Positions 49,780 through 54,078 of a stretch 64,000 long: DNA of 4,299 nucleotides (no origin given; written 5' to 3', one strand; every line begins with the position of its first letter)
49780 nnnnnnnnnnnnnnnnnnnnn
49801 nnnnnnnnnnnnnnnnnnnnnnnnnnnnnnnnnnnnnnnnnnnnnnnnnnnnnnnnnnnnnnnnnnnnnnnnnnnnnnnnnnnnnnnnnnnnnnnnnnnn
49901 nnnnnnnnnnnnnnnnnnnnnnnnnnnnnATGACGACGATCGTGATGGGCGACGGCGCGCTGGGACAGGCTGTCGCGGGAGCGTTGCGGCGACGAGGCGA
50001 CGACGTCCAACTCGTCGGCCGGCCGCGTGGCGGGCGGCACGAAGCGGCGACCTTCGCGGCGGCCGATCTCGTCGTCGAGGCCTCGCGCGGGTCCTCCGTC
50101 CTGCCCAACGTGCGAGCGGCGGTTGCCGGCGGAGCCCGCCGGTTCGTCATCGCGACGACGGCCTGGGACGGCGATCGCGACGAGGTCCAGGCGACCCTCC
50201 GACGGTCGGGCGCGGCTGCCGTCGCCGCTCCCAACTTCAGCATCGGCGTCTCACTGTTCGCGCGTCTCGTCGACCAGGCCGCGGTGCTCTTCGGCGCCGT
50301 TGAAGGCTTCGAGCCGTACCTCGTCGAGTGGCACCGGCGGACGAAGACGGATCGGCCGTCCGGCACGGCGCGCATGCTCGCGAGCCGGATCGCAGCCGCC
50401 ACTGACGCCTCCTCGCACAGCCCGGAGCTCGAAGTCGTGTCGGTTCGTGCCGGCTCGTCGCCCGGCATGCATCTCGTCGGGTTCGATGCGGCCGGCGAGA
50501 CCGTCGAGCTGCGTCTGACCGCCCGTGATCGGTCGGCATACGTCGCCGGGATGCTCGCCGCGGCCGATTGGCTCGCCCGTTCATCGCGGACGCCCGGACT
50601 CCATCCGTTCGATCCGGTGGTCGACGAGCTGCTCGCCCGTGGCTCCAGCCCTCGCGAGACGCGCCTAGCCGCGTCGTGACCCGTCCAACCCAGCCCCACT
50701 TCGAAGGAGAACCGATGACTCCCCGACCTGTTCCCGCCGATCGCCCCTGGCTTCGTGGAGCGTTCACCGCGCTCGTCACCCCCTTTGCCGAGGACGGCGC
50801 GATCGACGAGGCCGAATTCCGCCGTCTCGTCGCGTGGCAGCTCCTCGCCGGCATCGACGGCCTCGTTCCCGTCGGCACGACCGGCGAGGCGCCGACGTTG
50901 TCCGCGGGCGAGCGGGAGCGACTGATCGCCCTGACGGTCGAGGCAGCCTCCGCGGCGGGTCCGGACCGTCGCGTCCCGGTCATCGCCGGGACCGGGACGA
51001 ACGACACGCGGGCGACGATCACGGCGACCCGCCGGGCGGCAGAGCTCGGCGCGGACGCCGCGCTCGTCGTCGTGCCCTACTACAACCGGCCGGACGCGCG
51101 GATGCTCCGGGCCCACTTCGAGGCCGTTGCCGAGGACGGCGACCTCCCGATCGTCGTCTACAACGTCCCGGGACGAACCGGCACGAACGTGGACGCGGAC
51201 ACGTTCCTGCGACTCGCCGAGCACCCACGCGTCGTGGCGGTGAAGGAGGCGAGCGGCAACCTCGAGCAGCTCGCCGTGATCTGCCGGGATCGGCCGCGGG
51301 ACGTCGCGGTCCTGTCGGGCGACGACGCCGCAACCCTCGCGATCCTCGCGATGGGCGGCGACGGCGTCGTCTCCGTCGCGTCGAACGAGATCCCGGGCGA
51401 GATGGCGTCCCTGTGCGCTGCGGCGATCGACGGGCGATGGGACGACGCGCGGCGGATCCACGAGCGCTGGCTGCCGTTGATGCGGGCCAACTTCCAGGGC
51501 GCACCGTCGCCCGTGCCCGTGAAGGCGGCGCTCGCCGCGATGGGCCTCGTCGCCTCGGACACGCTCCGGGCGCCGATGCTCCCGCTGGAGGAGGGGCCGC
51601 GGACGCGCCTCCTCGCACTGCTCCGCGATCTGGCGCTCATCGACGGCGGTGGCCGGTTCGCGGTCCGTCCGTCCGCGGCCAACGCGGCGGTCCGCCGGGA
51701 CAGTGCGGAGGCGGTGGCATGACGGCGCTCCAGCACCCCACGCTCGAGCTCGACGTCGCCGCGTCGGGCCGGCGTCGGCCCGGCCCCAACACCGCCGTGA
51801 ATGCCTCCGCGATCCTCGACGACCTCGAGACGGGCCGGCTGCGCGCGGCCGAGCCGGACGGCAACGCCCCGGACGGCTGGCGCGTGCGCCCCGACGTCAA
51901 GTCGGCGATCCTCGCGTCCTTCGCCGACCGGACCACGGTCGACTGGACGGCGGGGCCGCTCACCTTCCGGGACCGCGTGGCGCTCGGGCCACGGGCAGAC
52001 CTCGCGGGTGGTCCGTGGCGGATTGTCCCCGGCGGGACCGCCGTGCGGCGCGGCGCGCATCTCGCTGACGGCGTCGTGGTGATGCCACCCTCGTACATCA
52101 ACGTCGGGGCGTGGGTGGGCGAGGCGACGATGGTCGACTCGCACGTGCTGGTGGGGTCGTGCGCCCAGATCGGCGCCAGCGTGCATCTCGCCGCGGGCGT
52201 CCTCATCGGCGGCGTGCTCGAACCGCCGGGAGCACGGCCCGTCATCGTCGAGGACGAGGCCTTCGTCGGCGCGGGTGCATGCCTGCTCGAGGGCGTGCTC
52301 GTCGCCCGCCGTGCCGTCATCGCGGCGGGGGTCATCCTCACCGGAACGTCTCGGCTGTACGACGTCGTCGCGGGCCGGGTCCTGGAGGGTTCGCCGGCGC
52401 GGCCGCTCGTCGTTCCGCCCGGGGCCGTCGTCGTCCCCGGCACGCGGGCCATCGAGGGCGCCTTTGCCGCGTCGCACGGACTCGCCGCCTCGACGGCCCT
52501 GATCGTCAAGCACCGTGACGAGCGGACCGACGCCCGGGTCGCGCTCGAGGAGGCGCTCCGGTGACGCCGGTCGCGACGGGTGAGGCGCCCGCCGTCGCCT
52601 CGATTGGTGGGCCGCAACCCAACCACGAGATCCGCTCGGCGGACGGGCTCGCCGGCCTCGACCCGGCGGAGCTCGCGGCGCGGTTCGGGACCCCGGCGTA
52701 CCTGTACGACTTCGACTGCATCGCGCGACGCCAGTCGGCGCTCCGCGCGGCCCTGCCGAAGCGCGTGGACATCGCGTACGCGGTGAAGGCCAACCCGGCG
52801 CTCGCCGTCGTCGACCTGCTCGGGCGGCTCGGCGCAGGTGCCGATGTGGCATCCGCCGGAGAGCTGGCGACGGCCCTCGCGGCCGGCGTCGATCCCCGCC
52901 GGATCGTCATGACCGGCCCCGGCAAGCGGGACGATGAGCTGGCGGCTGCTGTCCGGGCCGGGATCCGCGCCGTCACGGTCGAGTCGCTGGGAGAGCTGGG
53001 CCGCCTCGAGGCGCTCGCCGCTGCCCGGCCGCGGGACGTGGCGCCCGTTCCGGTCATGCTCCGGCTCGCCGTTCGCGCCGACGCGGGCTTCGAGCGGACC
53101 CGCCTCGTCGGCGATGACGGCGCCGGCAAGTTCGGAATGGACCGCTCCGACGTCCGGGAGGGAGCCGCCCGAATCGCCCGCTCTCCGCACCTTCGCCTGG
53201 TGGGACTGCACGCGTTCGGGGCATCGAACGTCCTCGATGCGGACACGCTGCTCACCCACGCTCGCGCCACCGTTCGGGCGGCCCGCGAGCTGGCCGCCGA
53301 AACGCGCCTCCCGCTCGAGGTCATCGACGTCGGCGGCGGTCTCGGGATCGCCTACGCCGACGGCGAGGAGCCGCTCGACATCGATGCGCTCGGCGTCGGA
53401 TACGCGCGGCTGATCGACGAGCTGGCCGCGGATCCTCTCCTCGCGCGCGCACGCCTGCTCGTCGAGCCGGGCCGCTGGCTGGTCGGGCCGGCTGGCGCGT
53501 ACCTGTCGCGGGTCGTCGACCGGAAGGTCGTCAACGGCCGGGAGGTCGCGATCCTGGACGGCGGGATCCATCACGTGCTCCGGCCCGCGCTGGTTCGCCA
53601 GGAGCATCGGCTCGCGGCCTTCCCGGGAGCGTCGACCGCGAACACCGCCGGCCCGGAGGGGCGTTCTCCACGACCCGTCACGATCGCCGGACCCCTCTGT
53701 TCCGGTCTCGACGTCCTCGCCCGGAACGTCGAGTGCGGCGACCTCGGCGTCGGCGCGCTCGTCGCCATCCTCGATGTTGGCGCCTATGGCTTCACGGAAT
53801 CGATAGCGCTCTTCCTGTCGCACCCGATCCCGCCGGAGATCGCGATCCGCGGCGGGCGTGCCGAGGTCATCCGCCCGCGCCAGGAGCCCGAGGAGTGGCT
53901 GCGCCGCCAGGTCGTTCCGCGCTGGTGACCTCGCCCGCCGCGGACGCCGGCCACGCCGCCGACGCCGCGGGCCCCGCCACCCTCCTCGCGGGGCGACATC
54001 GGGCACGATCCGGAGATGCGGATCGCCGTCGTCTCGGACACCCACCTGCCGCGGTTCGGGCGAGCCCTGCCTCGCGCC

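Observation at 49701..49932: Three consecutive Lys codons in a tiny leader ORF, then a strong terminator, in front of dapB-dapA-dapD-lysA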

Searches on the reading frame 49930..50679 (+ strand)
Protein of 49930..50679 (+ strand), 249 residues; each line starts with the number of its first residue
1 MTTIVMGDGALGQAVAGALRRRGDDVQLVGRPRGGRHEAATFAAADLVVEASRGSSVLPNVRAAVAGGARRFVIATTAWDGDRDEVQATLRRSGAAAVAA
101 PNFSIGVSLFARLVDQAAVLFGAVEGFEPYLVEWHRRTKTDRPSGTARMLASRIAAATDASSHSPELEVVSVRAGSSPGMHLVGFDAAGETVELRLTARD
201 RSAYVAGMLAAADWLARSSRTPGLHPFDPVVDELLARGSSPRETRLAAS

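Call 7: search_protein_families(library=pfam, proteins=[window:49930-50679:+])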
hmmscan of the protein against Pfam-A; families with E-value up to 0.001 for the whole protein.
window:49930-50679:+ (249 aa): 2 families
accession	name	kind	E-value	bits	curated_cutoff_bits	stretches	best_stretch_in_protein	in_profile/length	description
PF05173.19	DapB_C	-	3.5e-24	85.7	27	1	106-219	1-111/121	Dihydrodipicolinate reductase, C-terminus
PF01113.26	DapB_N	-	0.00014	22.4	25.6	1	40-103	63-124/124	Dihydrodipicolinate reductase, N-terminus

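Call 9: find_homologous_proteins(query=window:49930-50679:+)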
Query window:49930-50679:+ (249 aa): 1854 proteins with E <= 0.001 among 8000 candidates; the best 120 are listed.
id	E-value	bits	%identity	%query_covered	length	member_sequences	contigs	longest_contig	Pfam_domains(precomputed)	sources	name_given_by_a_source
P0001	8.6e-151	518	100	100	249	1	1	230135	PF05173.20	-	-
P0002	1.2e-122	426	83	100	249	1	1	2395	PF05173.20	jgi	jgi:4-hydroxy-tetrahydrodipicolinate reductase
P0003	8.8e-110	384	77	100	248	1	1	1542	PF05173.20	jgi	jgi:4-hydroxy-tetrahydrodipicolinate reductase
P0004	2.5e-107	376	75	100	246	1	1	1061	PF05173.20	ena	-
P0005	4.1e-106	372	77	94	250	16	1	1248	PF05173.20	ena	-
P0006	7.3e-106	371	77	94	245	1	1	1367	PF05173.20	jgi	jgi:4-hydroxy-tetrahydrodipicolinate reductase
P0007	1.5e-105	370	77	94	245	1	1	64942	PF05173.20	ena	-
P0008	1.9e-105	370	77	94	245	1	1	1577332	PF05173.20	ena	-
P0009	1.9e-105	370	76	94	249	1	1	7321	PF05173.20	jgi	-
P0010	7.3e-105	368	76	94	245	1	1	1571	PF05173.20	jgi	jgi:4-hydroxy-tetrahydrodipicolinate reductase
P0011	1.2e-102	360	74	94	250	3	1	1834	PF05173.20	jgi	jgi:4-hydroxy-tetrahydrodipicolinate reductase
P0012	3.0e-101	356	71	100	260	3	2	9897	PF05173.20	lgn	-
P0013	7.0e-99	348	74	94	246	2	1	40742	PF05173.20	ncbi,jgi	jgi:dihydrodipicolinate reductase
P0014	6.6e-94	332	69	95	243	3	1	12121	PF05173.20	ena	-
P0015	9.3e-93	328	68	94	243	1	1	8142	PF01113.27,PF05173.20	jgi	jgi:4-hydroxy-tetrahydrodipicolinate reductase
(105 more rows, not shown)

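Call 11: find_related_loci(query=A1, collection=genome_contigs, flank=3000)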
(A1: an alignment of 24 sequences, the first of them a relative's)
Query A1 (249 aa) in genome_contigs; peptide patterns used: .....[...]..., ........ (x = any residue, [..] = any of these).
279 stretches matched a pattern; 230 encode a relative of the query (tblastn E <= 1e-3); the best 80 are kept; 80 distinct loci.
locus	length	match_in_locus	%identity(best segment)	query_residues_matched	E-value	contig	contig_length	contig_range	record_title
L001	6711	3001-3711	65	1-237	4e-92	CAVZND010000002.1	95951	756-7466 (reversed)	MAG: uncultured Chloroflexia bacterium isolate MFD02242.bin.2.217 genome assembly, contig: contig_14904, whole genome sh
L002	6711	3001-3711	62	1-237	5e-92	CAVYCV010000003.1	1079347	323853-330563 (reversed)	MAG: uncultured Chloroflexia bacterium isolate MFD04944.bin.1.217 genome assembly, contig: contig_21997, whole genome sh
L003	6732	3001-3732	62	1-244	1e-91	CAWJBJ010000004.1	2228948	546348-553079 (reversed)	MAG: uncultured Chloroflexia bacterium isolate MFD03602.bin.2.14 genome assembly, contig: contig_534, whole genome shotg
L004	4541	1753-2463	64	1-237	5e-92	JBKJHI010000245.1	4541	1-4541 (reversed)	MAG: Candidatus Limnocylindrales bacterium isolate ant_bin.103 S1Ck117_6427964_flag_0_multi_17.0000_len_4541, whole geno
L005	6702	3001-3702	65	2-235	3e-91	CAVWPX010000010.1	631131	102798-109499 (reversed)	MAG: uncultured Chloroflexia bacterium isolate MFD09368.bin.2.184 genome assembly, contig: contig_9875, whole genome sho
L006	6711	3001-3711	63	1-237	1e-90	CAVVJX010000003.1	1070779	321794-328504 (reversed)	MAG: uncultured Chloroflexia bacterium isolate MFD06742.bin.2.302 genome assembly, contig: contig_18161, whole genome sh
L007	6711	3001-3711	65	1-237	3e-90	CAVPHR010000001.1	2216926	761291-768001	MAG: uncultured Chloroflexia bacterium isolate MFD10043.bin.2.10 genome assembly, contig: contig_26263, whole genome sho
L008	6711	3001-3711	64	2-237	5e-90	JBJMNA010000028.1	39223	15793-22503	MAG: Chloroflexota bacterium isolate H1_18_all_fractions_metab_conc_23_RIF_CHLX_70_21 k255_706313, whole genome shotgun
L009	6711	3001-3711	65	1-237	7e-90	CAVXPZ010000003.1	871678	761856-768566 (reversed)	MAG: uncultured Chloroflexia bacterium isolate MFD02134.bin.2.2 genome assembly, contig: contig_5323, whole genome shotg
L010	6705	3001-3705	68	1-235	6e-90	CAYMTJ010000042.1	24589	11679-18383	MAG TPA_asm: uncultured Anaerolineaceae bacterium isolate SRP150892_co2_486 genome assembly, contig: NODE_2706_length_24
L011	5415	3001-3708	62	1-237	8e-90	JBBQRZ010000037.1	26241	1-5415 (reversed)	MAG: Candidatus Limnocylindrales bacterium isolate Co_metawrap_1718 Cmw_1718_k141_13072551_length_26241_cov_10.9985, who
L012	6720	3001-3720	62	1-240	4e-89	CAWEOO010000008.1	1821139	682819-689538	MAG: uncultured Chloroflexia bacterium isolate MFD02840.bin.3.631 genome assembly, contig: contig_50589, whole genome sh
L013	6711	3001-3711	66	1-237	2e-89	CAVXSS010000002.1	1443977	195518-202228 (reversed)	MAG: uncultured Chloroflexia bacterium isolate MFD04944.bin.1.66 genome assembly, contig: contig_11278, whole genome sho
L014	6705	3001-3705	63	1-235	2e-88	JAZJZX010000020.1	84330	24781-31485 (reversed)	MAG: Chloroflexota bacterium isolate ADI_H2L1_1_122_18_3-bin042_1 ADIH2L11_B042_1_000000000020, whole genome shotgun seq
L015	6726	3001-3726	63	2-237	4e-88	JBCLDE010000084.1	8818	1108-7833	Candidatus Limnocylindrales bacterium isolate SLM_LV1_BS-K20 Node_84_length_8818_cov_23.633197, whole genome shotgun seq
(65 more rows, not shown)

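Call 44: find_encoding_contigs(protein=P0002, flank=1200, max_places=2)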
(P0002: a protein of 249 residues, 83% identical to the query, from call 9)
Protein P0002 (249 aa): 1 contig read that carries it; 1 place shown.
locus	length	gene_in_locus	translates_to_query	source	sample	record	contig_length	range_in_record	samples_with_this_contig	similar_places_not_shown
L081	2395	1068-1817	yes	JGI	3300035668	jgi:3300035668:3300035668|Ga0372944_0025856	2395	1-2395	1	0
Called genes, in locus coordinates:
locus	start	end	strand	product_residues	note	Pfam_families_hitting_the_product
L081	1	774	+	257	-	?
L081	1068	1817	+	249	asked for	PF05173:DapB_C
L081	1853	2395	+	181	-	?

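Call 45: find_encoding_contigs(protein=P0008, flank=1200, max_places=2)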
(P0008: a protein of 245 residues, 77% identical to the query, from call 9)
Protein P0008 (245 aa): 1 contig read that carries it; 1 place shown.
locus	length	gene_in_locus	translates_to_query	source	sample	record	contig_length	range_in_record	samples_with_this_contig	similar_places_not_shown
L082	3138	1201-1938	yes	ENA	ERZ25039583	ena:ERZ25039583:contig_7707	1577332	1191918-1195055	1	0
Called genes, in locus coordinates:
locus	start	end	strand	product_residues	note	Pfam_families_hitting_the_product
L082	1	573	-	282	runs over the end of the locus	PF00266:Aminotran_5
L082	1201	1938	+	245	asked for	PF05173:DapB_C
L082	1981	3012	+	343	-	PF00701:DHDPS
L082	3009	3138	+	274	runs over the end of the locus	PF00132:Hexapep (weak), PF14602:Hexapep_2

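Call 46: find_encoding_contigs(protein=P0012, flank=1200, max_places=2)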
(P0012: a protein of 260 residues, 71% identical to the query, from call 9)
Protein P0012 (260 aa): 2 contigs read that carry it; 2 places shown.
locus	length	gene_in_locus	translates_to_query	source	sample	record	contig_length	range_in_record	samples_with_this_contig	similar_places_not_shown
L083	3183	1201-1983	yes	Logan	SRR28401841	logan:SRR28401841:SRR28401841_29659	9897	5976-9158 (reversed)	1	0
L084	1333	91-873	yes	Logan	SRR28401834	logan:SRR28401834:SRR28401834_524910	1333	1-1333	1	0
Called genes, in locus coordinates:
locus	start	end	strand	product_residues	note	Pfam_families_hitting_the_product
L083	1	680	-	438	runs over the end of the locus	PF00581:Rhodanese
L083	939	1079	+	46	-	-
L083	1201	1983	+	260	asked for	PF05173:DapB_C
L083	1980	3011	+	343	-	PF00701:DHDPS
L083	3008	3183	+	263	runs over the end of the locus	PF00132:Hexapep (weak), PF14602:Hexapep_2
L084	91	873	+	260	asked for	PF05173:DapB_C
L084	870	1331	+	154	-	?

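Call 47: find_encoding_contigs(protein=P0013, flank=1200, max_places=2)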
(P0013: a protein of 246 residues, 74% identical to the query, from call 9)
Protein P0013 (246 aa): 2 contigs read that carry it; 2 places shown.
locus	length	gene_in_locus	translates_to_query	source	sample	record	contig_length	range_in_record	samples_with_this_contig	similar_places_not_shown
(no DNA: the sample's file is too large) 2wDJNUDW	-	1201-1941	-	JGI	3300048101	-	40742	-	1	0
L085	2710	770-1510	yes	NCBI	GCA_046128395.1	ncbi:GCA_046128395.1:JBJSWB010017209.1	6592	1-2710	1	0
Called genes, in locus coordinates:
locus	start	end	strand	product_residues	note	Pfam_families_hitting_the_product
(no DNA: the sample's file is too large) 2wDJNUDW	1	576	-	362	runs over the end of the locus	PF00266:Aminotran_5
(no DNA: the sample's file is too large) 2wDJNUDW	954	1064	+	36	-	-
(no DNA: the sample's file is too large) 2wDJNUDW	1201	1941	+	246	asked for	PF05173:DapB_C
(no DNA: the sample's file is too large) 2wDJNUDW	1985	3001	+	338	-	PF00701:DHDPS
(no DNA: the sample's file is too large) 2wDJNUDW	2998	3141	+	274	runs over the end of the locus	PF00132:Hexapep (weak), PF14602:Hexapep_2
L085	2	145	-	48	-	?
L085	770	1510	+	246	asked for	PF05173:DapB_C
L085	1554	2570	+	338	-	PF00701:DHDPS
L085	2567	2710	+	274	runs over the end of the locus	PF00132:Hexapep (weak), PF14602:Hexapep_2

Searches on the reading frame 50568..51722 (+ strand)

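Call 7: search_protein_families(library=pfam, proteins=[window:50568-51722:+])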
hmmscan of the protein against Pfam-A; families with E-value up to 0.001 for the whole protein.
window:50568-51722:+ (384 aa): 1 family
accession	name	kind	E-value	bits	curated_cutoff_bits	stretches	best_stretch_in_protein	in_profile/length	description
PF00701.28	DHDPS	-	8.2e-86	287.7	22.1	1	63-353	3-287/289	Dihydrodipicolinate synthetase family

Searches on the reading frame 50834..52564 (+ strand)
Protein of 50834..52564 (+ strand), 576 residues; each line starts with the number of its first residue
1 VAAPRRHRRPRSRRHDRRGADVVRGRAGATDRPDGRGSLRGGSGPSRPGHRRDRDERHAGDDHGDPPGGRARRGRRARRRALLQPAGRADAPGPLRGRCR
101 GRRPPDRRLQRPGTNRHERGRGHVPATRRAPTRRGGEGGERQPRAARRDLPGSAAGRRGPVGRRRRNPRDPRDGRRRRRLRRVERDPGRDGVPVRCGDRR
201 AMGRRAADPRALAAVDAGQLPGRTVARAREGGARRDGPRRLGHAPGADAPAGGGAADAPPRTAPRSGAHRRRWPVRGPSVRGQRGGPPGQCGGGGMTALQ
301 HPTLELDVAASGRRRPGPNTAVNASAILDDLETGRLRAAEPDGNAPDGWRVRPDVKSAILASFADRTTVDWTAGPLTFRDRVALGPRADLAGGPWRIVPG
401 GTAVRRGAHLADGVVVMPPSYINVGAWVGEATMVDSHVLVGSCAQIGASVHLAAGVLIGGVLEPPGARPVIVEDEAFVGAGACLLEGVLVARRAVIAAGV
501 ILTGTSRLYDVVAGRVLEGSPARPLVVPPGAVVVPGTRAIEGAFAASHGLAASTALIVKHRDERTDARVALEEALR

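Call 7: search_protein_families(library=pfam, proteins=[window:50834-52564:+])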
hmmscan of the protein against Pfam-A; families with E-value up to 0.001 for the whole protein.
window:50834-52564:+ (576 aa): 3 families
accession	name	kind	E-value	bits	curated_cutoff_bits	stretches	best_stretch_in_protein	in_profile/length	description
PF00132.30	Hexapep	-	1.5e-07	31.2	27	0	425-460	1-36/36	Bacterial transferase hexapeptide (six repeats)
PF14602.12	Hexapep_2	-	8.4e-07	29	27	1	469-503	1-33/34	Hexapeptide repeat of succinyl-transferase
PF14805.11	THDPS_N_2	-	8.9e-05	23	25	1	326-363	31-65/67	Tetrahydrodipicolinate N-succinyltransferase N-terminal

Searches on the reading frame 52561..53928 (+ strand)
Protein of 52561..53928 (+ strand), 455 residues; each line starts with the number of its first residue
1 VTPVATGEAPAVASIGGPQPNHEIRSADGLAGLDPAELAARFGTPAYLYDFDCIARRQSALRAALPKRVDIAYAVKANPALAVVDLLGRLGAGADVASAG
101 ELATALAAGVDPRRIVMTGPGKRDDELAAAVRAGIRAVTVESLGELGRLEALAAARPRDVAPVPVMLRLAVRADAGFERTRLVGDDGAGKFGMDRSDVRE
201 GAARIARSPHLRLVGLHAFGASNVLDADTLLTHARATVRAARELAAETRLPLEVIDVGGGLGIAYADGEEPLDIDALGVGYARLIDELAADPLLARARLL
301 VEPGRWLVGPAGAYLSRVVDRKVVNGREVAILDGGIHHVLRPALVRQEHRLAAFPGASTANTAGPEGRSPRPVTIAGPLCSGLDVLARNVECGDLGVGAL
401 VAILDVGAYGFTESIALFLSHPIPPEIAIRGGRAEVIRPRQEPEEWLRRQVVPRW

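Call 7: search_protein_families(library=pfam, proteins=[window:52561-53928:+])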
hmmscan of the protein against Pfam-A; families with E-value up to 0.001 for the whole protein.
window:52561-53928:+ (455 aa): 3 families
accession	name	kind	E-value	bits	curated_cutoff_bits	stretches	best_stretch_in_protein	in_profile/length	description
PF02784.22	Orn_Arg_deC_N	-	2e-44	152.3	23.4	1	54-308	4-246/247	Pyridoxal-dependent decarboxylase, pyridoxal binding domain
PF00278.28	Orn_DAP_Arg_deC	-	2.3e-16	60.3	23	1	95-407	5-95/95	Pyridoxal-dependent decarboxylase, C-terminal sheet domain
PF01168.26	Ala_racemase_N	-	2e-06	28.1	24.1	1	51-259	3-195/220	Alanine racemase, N-terminal domain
